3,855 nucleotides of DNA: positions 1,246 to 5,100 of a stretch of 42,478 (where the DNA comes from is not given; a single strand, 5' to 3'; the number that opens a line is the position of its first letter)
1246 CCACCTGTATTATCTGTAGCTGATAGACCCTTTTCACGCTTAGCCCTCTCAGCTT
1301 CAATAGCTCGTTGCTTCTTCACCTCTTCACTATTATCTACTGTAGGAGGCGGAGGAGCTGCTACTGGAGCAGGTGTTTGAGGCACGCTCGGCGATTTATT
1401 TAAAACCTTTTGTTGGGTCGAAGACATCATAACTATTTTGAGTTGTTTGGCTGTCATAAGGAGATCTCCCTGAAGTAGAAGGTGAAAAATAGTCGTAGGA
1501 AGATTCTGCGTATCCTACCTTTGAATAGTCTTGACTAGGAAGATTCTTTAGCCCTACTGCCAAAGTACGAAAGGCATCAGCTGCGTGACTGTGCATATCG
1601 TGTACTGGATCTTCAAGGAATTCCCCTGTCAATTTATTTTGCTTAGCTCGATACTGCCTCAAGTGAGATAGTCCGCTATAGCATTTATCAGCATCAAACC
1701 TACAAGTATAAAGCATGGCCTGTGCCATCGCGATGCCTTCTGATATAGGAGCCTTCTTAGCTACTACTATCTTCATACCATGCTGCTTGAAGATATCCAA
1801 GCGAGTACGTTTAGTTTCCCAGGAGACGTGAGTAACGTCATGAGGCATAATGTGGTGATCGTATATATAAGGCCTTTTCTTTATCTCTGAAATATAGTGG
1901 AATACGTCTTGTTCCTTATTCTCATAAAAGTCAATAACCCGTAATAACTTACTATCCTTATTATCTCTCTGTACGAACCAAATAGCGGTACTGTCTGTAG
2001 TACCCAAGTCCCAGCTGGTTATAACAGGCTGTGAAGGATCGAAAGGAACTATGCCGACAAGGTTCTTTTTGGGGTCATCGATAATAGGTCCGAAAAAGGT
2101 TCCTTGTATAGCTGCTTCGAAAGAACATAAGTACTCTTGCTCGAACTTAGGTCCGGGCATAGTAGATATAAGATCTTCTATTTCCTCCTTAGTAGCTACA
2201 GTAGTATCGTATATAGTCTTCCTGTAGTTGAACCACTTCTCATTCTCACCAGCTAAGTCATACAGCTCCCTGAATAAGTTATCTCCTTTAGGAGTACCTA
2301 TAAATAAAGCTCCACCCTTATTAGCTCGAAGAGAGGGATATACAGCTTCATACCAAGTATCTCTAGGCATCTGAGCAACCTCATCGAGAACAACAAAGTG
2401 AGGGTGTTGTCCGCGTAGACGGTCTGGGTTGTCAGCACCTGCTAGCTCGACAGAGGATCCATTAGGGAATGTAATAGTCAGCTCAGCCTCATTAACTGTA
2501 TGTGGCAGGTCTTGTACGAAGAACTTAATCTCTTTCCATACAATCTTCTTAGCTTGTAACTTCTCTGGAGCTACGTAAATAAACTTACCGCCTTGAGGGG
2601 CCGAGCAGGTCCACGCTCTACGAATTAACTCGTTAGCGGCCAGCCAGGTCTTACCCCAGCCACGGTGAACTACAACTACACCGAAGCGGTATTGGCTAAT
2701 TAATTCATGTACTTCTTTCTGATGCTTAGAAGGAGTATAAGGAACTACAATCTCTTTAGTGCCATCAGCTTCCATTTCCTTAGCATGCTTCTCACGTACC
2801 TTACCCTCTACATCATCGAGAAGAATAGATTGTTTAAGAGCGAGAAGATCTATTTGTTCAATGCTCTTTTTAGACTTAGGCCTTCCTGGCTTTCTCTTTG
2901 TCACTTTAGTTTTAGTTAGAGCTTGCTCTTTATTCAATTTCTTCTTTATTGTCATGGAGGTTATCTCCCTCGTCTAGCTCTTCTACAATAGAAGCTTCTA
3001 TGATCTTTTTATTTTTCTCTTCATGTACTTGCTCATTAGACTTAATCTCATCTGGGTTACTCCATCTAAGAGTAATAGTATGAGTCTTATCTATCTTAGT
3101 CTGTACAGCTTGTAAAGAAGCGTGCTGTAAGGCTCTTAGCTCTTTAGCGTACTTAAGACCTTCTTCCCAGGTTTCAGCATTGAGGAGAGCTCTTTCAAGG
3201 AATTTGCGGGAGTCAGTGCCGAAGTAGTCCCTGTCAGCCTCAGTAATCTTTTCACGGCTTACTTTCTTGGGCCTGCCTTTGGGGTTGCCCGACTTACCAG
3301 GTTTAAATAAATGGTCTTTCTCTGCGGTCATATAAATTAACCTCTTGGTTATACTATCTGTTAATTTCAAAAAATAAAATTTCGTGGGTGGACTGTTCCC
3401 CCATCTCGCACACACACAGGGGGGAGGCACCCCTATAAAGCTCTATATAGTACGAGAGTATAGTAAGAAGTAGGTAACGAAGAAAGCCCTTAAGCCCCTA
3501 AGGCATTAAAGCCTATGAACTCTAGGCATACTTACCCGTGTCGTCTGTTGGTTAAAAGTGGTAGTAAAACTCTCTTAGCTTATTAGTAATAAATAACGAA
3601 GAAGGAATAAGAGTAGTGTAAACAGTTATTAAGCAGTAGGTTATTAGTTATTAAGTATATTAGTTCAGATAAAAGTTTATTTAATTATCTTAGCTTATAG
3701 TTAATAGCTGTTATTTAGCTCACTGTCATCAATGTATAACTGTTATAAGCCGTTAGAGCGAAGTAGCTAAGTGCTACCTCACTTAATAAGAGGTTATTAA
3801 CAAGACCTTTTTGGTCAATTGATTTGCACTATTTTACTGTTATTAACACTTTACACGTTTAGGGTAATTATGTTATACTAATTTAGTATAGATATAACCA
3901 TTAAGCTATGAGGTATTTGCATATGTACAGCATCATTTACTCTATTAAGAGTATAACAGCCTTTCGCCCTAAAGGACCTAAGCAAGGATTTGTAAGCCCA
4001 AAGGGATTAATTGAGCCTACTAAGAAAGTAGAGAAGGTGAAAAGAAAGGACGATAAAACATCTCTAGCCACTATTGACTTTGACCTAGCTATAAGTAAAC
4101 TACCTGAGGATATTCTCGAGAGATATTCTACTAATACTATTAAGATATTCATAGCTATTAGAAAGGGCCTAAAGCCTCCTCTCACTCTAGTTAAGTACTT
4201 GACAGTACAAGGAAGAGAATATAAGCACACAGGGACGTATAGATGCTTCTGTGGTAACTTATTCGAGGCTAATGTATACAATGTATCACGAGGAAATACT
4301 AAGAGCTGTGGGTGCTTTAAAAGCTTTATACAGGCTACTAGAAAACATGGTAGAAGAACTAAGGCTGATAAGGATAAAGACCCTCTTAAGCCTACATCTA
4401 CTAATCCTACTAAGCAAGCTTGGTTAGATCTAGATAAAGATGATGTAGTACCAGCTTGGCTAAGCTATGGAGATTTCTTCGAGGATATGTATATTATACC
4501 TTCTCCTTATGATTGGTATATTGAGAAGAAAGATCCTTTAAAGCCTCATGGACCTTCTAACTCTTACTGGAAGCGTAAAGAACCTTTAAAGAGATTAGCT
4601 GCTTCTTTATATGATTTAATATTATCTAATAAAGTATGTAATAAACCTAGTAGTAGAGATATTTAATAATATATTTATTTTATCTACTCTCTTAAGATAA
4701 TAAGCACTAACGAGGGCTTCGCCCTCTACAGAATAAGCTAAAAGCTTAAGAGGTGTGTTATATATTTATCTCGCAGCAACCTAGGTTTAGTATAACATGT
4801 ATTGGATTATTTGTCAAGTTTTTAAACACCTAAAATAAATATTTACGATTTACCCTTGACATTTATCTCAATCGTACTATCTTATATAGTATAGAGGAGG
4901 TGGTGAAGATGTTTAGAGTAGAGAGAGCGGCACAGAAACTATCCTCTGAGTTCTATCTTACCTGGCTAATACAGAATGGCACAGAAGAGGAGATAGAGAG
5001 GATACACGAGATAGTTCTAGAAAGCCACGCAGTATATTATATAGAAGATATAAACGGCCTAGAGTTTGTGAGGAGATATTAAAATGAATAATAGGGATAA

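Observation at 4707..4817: Two-copy ~100-nt intergenic element: consensus promoter head plus G/C hairpin tail, aimed antisense at the gene it follows (copy A)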

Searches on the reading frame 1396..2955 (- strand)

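Call 11: search_protein_families(library=phrogs, proteins=[window:1396-2955:-], max_evalue=0.001)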
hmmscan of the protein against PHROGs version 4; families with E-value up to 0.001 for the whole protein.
window:1396-2955:- (519 aa): 6 families
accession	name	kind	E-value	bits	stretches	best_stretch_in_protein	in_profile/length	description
phrog_2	-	head and packaging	1.2e-43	151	1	37-471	250-596/807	terminase large subunit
phrog_2472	-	unknown function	1.9e-27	97.5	1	302-472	135-311/324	-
phrog_7579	-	head and packaging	1.1e-17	65.1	1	77-287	5-221/239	terminase large subunit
phrog_9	-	head and packaging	3.4e-11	43.7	1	92-227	226-363/812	terminase large subunit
phrog_979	-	head and packaging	2.5e-07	30.7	1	25-200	117-280/642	terminase large subunit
phrog_6672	-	head and packaging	1.3e-06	29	1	385-463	46-123/145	terminase large subunit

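Call 12: search_protein_families(library=pfam, proteins=[window:1396-2955:-], max_evalue=0.01)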
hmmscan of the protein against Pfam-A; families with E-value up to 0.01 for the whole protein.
window:1396-2955:- (519 aa): 4 families
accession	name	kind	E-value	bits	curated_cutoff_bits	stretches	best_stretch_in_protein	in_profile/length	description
PF03237.21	Terminase_6N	-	4.1e-14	53.2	22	1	98-281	6-202/215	Terminase large subunit, T4likevirus-type, N-terminal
PF03354.21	TerL_ATPase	-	5e-07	30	23.7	1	93-235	25-173/178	Terminase large subunit, ATPase domain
PF18618.6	HP0268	-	0.0039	18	25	0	322-370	30-80/80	HP0268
PF04466.19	Terminase_3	-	0.0091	16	23.2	0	139-214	48-128/201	Phage terminase large subunit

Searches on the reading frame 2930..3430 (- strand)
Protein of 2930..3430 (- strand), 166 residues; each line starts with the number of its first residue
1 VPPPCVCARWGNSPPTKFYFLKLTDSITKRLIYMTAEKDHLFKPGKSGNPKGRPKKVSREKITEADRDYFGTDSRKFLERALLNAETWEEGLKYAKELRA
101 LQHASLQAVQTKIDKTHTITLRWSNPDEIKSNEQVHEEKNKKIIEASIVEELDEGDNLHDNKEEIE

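Call 11: search_protein_families(library=phrogs, proteins=[window:2930-3430:-], max_evalue=0.001)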
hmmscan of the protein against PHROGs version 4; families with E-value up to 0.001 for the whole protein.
window:2930-3430:- (166 aa): 1 family
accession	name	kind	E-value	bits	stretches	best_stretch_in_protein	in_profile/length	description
phrog_26239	-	unknown function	6.8e-05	24.2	1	38-60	17-38/146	-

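Call 12: search_protein_families(library=pfam, proteins=[window:2930-3430:-], max_evalue=0.01)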
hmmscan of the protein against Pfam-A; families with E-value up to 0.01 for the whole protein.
window:2930-3430:- (166 aa): 1 family
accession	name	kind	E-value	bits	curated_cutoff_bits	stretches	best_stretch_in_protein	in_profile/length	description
PF18932.5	DUF5681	-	1.2e-07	32.7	27.5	1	38-65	1-27/77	Family of unknown function (DUF5681)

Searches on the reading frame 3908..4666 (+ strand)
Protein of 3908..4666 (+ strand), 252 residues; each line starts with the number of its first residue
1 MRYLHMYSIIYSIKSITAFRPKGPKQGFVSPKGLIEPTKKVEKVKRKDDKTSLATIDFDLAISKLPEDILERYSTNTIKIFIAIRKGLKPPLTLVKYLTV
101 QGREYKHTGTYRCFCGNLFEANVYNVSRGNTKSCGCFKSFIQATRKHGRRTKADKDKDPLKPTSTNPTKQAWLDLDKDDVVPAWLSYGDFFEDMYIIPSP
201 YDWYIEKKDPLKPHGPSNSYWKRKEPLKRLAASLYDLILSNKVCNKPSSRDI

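Call 11: search_protein_families(library=phrogs, proteins=[window:3908-4666:+], max_evalue=0.001)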
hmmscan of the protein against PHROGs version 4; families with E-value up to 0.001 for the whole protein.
window:3908-4666:+ (252 aa): 1 family
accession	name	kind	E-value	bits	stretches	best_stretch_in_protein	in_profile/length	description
phrog_374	-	DNA, RNA and nucleotide metabolism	1e-06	28.9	1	111-195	223-317/617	HNH endonuclease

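Call 12: search_protein_families(library=pfam, proteins=[window:3908-4666:+], max_evalue=0.01)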
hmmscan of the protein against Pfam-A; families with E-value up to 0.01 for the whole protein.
window:3908-4666:+ (252 aa): 0 families

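Call 60: find_homologous_proteins(query=window:3908-4666:+)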
Query window:3908-4666:+ (252 aa): 2 proteins with E <= 0.001 among 208 candidates.
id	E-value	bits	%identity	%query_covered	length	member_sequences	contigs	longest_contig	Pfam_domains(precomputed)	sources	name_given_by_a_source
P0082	6.8e-166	568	100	98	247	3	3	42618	-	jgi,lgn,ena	jgi:hypothetical protein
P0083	3.6e-69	251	56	76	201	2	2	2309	-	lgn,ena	-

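Call 61: find_encoding_contigs(protein=P0083, flank=3000, max_places=3)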
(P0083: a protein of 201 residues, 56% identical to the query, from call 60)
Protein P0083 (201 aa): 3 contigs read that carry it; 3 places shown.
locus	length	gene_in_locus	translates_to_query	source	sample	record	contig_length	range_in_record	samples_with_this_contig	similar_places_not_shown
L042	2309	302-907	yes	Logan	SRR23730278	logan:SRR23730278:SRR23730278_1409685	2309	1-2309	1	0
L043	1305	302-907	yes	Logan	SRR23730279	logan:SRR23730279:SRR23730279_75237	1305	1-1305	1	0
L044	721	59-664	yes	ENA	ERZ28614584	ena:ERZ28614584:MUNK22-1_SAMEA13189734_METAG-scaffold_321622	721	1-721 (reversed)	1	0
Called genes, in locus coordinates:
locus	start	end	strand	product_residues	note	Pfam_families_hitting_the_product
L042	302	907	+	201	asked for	-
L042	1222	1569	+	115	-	-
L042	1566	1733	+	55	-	-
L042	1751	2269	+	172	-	-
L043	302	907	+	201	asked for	-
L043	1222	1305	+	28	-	?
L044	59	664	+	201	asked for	-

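Call 62: find_encoding_contigs(protein=P0082, flank=10000, max_places=4)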
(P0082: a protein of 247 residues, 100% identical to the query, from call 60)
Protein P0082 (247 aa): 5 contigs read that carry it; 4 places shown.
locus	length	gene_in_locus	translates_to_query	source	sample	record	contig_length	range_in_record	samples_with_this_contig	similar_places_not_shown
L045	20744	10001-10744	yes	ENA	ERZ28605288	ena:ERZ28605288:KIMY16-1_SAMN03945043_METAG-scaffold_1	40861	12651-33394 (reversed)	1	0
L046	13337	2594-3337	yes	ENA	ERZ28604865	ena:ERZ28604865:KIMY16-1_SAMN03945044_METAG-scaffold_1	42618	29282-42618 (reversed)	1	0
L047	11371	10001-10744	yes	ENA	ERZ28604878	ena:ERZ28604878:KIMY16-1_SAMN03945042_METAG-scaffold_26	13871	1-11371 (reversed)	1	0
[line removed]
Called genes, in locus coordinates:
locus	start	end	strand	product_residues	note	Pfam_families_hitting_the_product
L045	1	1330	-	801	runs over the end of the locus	-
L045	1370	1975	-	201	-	-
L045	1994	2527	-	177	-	-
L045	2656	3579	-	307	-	PF19821:Phage_capsid_2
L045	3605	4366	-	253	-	-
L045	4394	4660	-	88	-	PF25181:Phage_Bbp19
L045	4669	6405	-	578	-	PF12236:Head-tail_con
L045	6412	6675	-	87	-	-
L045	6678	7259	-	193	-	-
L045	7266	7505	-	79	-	-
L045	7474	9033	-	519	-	PF03237:Terminase_6N, PF03354:TerL_ATPase (weak)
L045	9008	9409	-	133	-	PF18932:DUF5681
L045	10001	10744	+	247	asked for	-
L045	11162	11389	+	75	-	-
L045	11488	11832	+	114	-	-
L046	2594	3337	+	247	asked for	-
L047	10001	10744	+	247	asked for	-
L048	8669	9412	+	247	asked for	-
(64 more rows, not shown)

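Call 73: search_protein_representatives(protein=window:3908-4666:+)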
Query: 252 residues. Proteins with E-value up to 0.001 (for the whole library): 1414; up to 1e-10: 23; up to 1e-30: 3. The best 150 are listed.
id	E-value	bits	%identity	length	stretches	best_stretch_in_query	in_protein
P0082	2.2e-166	567.9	100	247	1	6-252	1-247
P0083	1.1e-69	251.0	56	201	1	56-246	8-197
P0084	2.7e-56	207.2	48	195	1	58-248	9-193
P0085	1.2e-17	80.5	37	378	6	98-143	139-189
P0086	3.9e-15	72.3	36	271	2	97-146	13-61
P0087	7.6e-15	71.3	36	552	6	49-139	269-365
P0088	4.8e-14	68.7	48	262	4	112-146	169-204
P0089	5.4e-14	68.6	37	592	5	111-144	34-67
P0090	7.7e-14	68.0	44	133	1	108-223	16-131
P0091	3.6e-13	65.9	44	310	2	87-137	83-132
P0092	4.4e-13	65.6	40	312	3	108-141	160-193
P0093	9.1e-13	64.5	41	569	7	98-142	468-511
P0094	1.2e-12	64.1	46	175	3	100-138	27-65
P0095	3.5e-12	62.6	34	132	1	94-224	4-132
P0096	5.2e-12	62.0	35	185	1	110-231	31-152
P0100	1.8e-11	60.3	34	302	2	108-225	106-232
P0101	2.3e-11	59.9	35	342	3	106-229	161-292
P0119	6.2e-10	55.2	36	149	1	92-223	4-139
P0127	1.6e-09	53.9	35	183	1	111-225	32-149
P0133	6.8e-09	51.8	34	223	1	108-223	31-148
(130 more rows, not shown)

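Call 74: search_protein_families(library=pfam, proteins=[P0090, P0095, P0096, P0100, P0101, P0119, P0127, P0133, P0085, P0087], max_evalue=0.001)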
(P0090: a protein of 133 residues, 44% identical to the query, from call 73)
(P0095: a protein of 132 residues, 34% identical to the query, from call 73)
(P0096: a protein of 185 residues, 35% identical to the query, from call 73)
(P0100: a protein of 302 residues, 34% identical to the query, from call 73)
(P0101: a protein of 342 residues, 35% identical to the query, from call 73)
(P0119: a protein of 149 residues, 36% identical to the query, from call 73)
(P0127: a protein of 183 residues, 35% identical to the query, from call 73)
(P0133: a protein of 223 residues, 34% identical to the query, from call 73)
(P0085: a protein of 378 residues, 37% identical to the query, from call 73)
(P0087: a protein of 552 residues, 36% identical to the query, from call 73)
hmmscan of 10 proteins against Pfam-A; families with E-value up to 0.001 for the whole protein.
P0090 (133 aa): 0 families

P0095 (132 aa): 0 families

P0096 (185 aa): 0 families

P0100 (302 aa): 0 families

P0101 (342 aa): 0 families

P0119 (149 aa): 0 families

P0127 (183 aa): 0 families

P0133 (223 aa): 0 families

P0085 (378 aa): 1 family
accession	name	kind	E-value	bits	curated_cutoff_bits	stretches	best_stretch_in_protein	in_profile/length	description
PF13449.12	Phytase-like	-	0.00023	21.6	27.6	0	190-233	189-232/284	Esterase-like activity of phytase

P0087 (552 aa): 0 families

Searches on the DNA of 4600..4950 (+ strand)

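Call 83: search_rna_families(source=window, start=4600, end=4950, threshold=evalue, max_evalue=1)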
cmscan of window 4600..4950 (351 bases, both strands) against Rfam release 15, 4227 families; matches with E-value up to 1: 1.
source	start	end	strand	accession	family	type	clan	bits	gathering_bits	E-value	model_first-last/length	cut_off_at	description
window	4687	4830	-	RF02956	DUF2693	Gene; sRNA;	-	18.3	81.3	0.2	1-165/165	no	DUF2693 RNA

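Call 94: search_dna_similar(query=window:4667-4899:+, collection=phages, mode=distant, max_evalue=0.01, max_rows=10)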
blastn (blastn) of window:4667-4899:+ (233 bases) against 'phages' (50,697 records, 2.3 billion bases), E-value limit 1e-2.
No match.
